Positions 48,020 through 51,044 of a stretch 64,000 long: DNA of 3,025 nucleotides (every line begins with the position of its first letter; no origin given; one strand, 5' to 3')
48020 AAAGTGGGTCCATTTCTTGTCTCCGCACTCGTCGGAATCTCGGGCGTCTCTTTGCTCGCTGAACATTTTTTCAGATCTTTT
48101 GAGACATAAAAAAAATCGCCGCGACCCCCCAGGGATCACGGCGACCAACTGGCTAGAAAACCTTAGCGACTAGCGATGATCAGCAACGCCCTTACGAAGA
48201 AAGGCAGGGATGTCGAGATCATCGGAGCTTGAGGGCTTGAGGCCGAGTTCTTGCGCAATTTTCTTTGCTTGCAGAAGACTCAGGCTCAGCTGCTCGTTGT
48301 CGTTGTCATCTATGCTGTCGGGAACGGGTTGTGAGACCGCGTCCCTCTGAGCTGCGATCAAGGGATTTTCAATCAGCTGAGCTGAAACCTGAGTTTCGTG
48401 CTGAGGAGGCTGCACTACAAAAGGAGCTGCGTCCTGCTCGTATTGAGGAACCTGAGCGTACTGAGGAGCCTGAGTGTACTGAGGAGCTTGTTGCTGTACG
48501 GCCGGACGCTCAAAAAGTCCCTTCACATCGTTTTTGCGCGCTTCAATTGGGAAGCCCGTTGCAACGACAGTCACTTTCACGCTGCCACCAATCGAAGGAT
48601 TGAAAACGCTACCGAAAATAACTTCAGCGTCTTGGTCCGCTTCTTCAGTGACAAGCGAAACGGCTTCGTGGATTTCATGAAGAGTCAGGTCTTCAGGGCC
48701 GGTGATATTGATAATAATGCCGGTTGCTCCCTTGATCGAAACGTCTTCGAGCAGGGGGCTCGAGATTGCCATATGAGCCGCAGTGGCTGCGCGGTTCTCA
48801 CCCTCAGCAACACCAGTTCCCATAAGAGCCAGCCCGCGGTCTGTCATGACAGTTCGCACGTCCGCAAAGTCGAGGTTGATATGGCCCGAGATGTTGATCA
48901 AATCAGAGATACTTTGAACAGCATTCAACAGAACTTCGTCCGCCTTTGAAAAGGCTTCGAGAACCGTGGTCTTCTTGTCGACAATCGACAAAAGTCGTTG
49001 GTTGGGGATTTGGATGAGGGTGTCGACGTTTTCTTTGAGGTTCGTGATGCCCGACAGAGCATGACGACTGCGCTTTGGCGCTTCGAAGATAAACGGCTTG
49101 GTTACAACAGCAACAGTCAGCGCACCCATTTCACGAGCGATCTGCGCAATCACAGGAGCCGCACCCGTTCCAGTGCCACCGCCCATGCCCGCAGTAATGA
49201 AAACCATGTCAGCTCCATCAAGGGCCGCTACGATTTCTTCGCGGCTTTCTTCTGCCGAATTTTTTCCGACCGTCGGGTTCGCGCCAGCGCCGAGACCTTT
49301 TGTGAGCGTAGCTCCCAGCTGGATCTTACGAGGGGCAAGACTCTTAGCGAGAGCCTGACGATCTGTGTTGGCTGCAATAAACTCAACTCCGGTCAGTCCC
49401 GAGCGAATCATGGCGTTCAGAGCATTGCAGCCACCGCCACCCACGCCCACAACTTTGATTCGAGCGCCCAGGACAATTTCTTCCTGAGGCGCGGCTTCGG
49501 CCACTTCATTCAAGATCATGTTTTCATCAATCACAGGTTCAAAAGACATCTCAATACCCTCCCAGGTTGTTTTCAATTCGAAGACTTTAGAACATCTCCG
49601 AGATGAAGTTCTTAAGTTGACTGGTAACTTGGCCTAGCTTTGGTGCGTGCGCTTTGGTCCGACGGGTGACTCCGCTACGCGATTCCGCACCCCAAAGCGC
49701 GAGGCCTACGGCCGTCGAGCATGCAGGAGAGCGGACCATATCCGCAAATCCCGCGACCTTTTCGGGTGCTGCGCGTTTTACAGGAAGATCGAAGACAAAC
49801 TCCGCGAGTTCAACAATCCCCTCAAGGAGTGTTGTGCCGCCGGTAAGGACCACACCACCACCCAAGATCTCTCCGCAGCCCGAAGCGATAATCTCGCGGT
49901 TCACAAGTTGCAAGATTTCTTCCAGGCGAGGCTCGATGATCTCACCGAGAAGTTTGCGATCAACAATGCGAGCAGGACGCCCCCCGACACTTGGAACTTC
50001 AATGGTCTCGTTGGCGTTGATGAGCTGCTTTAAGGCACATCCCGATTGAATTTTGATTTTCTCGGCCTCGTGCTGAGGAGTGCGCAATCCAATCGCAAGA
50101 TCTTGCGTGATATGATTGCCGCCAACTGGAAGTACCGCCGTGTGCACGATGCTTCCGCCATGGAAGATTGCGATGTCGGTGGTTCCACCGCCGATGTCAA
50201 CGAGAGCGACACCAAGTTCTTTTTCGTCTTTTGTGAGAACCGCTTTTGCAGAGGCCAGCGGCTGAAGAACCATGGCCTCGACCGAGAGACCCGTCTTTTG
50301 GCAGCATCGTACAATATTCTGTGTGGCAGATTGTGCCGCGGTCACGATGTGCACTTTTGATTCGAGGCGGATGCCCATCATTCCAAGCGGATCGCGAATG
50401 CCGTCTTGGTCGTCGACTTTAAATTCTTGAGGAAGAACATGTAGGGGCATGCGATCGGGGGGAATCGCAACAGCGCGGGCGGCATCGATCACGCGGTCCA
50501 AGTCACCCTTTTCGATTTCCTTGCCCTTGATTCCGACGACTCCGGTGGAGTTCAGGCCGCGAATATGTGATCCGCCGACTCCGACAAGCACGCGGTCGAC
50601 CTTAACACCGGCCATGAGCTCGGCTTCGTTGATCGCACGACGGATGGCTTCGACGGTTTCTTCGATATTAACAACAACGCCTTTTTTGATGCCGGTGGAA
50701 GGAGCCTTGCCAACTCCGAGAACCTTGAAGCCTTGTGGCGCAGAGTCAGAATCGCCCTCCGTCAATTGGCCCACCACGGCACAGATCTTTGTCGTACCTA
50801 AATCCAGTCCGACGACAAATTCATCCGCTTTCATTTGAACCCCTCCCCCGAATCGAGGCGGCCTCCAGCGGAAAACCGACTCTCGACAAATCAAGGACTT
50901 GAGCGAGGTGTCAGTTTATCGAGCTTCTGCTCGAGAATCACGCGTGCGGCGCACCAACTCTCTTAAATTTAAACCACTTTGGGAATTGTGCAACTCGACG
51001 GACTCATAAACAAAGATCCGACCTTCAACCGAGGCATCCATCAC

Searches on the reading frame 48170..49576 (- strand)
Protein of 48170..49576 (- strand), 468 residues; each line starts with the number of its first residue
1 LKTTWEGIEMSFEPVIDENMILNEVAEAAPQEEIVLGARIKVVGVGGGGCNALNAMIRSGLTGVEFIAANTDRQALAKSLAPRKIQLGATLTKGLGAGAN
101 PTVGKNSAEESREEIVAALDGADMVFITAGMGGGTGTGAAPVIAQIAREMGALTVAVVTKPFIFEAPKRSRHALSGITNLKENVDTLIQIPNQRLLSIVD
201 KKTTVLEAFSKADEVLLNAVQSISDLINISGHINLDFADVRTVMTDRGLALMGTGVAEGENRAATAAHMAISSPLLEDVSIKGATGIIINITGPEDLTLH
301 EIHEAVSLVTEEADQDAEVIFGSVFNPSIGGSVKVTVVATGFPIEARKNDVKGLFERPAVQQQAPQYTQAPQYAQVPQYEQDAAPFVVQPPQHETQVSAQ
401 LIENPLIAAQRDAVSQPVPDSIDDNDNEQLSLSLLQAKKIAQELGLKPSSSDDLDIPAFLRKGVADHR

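Call 77: search_protein_families(library=pfam, proteins=[window:48170-49576:-], max_evalue=0.00001)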
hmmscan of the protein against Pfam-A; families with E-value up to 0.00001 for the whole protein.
window:48170-49576:- (468 aa): 2 families
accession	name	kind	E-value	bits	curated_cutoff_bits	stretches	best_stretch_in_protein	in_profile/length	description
PF00091.31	Tubulin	-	2.6e-51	175.1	33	1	39-199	1-189/190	Tubulin/FtsZ family, GTPase domain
PF12327.13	FtsZ_C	-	8.5e-33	113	27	1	248-342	1-94/95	FtsZ family, C-terminal domain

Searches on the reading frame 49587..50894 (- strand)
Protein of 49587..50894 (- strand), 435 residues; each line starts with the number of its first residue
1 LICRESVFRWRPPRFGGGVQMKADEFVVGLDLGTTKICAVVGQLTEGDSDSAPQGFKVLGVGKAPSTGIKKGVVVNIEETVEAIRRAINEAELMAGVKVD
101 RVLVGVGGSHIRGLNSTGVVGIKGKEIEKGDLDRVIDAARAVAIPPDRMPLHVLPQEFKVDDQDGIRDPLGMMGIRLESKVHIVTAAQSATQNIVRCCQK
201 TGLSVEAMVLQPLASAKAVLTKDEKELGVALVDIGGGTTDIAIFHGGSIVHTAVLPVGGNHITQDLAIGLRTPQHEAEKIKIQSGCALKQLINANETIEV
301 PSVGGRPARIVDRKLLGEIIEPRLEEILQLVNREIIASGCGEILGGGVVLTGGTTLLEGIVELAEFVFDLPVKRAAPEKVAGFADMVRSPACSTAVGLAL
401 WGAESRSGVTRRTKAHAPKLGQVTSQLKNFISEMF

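Call 77: search_protein_families(library=pfam, proteins=[window:49587-50894:-], max_evalue=0.00001)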
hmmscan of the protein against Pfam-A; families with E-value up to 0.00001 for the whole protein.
window:49587-50894:- (435 aa): 5 families
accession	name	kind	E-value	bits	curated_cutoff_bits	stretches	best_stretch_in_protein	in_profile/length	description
PF14450.12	FtsA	-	1.4e-48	164.8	31.8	2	230-397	1-127/127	Cell division protein FtsA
PF02491.25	SHS2_FTSA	-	2.5e-31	108.3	25.4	1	108-185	1-79/79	SHS2 domain inserted in FTSA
PF06723.19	MreB_Mbl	-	9.1e-15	54.7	27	1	198-376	116-305/327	MreB/Mbl protein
PF11104.14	PilM_2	-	5.3e-09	35.9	27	1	183-284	130-237/340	Type IV pilus assembly protein PilM;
PF06277.17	EutA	-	3.2e-08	33.3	27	1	221-266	137-182/475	Ethanolamine utilisation protein EutA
